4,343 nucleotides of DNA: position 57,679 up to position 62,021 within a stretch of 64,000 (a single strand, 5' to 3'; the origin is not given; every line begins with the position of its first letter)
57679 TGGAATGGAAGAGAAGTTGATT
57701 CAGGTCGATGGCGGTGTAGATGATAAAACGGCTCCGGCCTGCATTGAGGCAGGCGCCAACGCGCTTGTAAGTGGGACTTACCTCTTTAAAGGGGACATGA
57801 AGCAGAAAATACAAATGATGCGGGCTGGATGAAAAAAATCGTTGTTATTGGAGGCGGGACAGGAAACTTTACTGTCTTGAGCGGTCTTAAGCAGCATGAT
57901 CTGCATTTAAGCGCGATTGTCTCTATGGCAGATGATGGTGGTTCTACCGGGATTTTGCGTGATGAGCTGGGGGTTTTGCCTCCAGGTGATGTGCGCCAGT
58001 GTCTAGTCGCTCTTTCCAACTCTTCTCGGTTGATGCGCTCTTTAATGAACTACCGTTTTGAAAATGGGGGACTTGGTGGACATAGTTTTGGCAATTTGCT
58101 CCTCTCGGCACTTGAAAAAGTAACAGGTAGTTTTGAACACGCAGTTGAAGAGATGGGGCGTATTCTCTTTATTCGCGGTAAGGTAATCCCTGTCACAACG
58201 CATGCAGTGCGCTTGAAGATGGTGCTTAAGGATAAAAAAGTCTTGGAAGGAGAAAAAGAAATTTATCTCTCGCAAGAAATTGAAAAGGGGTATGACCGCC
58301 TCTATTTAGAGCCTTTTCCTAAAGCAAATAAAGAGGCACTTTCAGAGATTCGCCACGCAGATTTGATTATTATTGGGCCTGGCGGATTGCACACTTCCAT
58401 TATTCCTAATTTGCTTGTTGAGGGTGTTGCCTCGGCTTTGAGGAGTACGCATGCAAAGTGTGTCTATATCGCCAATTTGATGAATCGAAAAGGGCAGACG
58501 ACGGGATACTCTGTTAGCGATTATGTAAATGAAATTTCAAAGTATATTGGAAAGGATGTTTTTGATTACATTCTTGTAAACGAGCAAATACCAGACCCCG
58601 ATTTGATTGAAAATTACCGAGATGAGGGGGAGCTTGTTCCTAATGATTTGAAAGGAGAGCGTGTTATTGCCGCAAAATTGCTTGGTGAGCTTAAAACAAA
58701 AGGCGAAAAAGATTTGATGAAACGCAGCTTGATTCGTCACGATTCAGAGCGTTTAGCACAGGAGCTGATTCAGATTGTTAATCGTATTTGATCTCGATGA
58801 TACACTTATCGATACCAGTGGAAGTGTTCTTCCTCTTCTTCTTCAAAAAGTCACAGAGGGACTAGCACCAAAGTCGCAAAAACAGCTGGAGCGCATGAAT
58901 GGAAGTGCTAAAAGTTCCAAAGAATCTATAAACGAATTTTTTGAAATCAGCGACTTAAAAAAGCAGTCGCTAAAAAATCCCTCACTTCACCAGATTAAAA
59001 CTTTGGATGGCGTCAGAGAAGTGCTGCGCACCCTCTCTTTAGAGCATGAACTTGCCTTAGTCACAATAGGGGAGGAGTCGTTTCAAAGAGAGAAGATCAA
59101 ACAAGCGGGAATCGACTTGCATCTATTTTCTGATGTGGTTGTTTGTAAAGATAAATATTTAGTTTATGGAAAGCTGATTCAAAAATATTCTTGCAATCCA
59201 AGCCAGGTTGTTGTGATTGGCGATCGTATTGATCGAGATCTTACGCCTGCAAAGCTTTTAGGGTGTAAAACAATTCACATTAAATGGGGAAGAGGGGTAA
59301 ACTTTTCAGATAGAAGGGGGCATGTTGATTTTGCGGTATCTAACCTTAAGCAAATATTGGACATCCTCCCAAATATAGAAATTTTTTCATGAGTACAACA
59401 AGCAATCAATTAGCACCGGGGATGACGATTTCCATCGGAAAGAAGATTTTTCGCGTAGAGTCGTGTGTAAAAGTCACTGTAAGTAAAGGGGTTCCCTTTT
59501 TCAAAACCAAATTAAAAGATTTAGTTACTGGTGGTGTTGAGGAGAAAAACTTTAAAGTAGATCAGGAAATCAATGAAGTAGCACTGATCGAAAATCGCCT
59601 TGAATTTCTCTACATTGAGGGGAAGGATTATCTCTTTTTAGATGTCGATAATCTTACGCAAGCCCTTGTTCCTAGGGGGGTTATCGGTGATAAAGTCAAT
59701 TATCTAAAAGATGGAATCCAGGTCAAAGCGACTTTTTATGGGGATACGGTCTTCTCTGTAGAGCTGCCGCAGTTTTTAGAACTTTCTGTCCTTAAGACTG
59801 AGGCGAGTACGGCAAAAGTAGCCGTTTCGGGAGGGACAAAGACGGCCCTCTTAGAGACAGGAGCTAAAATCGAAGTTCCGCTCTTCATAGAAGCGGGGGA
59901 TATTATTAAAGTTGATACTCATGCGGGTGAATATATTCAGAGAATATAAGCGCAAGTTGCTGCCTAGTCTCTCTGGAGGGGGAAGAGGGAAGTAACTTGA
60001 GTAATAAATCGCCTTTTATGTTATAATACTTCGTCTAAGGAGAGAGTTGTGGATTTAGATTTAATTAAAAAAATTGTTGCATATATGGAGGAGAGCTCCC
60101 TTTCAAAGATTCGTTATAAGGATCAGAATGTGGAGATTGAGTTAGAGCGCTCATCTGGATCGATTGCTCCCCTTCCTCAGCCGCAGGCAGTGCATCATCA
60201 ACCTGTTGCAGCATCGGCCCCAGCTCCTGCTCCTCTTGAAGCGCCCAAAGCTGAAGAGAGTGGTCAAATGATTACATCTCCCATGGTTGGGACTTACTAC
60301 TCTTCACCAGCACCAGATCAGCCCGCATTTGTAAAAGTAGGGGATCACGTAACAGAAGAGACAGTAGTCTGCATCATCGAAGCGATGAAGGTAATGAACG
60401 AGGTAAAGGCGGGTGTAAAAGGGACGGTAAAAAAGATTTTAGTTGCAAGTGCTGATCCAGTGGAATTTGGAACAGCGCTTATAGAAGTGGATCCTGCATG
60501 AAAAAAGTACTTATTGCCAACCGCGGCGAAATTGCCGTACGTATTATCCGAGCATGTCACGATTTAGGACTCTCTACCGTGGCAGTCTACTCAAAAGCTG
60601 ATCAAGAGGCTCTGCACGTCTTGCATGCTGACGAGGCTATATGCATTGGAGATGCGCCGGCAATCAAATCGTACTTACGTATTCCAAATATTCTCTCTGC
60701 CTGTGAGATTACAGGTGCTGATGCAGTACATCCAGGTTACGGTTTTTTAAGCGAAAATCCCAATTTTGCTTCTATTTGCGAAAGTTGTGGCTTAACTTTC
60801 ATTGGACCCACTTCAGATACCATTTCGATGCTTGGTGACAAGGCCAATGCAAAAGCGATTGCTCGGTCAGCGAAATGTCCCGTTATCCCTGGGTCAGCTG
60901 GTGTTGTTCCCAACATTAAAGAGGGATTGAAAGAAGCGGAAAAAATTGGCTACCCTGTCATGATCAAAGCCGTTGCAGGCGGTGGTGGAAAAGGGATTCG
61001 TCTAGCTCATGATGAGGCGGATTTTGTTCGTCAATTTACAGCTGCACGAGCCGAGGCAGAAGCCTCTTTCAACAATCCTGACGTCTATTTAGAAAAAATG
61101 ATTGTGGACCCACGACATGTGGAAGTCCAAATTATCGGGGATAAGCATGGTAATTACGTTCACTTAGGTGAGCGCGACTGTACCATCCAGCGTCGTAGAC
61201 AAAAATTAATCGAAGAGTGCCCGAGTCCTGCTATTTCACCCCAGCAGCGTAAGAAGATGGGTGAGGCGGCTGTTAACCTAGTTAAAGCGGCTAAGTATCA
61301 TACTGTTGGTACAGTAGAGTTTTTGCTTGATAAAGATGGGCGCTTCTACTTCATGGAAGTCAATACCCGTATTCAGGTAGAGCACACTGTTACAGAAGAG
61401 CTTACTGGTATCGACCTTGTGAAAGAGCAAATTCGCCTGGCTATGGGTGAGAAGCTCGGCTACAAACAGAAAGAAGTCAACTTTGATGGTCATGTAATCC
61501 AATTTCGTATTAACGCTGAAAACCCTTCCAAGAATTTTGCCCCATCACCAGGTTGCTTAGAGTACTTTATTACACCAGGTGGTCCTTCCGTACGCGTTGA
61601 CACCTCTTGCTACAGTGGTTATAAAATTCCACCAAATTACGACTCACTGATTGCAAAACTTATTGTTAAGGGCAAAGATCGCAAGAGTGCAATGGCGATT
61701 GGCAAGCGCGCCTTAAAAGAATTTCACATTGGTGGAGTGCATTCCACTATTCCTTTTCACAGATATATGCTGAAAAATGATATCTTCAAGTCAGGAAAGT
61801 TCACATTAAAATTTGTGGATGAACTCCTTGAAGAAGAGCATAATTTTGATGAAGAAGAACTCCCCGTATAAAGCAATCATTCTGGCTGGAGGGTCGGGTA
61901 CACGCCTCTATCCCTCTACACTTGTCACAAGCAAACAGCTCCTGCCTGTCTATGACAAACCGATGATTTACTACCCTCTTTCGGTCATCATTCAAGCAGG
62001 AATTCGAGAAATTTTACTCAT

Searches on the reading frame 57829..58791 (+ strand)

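Call 14: search_protein_families(library=ncbifam, proteins=[window:57829-58791:+], max_evalue=0.00001)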
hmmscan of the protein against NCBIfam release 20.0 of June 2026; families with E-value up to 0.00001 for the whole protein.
window:57829-58791:+ (320 aa): 3 families
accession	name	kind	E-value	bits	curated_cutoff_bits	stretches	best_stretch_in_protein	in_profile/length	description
TIGR01826.1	CofD_related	subfamily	1.2e-95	320.5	196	1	4-317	1-309/310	uridine diphosphate-N-acetylglucosamine-binding protein YvcK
TIGR04357.1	CofD_rel_GAK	hypoth_equivalog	3.4e-22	79.3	340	1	82-251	133-312/368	GAK system CofD-like protein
TIGR01819.1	F420_cofD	equivalog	9.7e-07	28.1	257.45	0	118-216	126-226/301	2-phospho-L-lactate transferase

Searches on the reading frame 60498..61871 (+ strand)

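Call 14: search_protein_families(library=ncbifam, proteins=[window:60498-61871:+], max_evalue=0.00001)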
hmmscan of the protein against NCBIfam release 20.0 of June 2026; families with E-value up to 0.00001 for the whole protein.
window:60498-61871:+ (457 aa): 27 families (the best 25 are shown)
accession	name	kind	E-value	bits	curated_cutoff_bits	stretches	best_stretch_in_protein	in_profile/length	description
TIGR00514.1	accC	equivalog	6.8e-218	723.9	626.5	1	1-446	2-447/449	acetyl-CoA carboxylase biotin carboxylase subunit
NF006367.0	PRK08591.1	subfamily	3e-213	708.6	597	1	1-446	2-447/451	acetyl-CoA carboxylase biotin carboxylase subunit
NF004085.0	PRK05586.1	equivalog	2.2e-193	643.2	723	1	1-445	2-446/448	acetyl-CoA carboxylase biotin carboxylase subunit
NF006406.0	PRK08654.1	equivalog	4.8e-185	615.8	739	1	1-443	2-443/499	acetyl-CoA carboxylase biotin carboxylase subunit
NF009554.0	PRK12999.1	equivalog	7.5e-183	610.2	965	1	1-442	5-454/1147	pyruvate carboxylase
NF005525.0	PRK07178.1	equivalog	3.8e-178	592.9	768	1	1-445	2-444/471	acetyl-CoA carboxylase biotin carboxylase subunit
NF009471.0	PRK12833.1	equivalog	1.8e-176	587.3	686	1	1-449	5-453/467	acetyl-CoA carboxylase biotin carboxylase subunit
NF006286.0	PRK08462.1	equivalog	2e-167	557.6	740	1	1-442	4-443/445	acetyl-CoA carboxylase biotin carboxylase subunit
NF006287.0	PRK08463.1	equivalog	1.2e-161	538.8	775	1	1-446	2-447/479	acetyl-CoA carboxylase subunit A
TIGR01235.1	pyruv_carbox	equivalog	4.1e-158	527.9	1114.45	1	3-442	1-450/1143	pyruvate carboxylase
TIGR02712.1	urea_carbox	equivalog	4e-154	515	1303.85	1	2-450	2-449/1201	urea carboxylase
TIGR01205.1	D_ala_D_alaTIGR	subfamily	5.7e-13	48.5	245.65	1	85-290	77-285/318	D-alanine--D-alanine ligase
TIGR01369.1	CPSaseII_lrg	equivalog_domain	2.2e-12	45.5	1027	1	93-320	106-330/1052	carbamoyl-phosphate synthase (glutamine-hydrolyzing) large subunit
NF002378.0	PRK01372.1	subfamily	4.3e-12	45.3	243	1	97-290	83-269/305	D-alanine--D-alanine ligase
NF003671.0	PRK05294.1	equivalog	4.4e-11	41.1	599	1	92-321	106-333/1058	carbamoyl-phosphate synthase large subunit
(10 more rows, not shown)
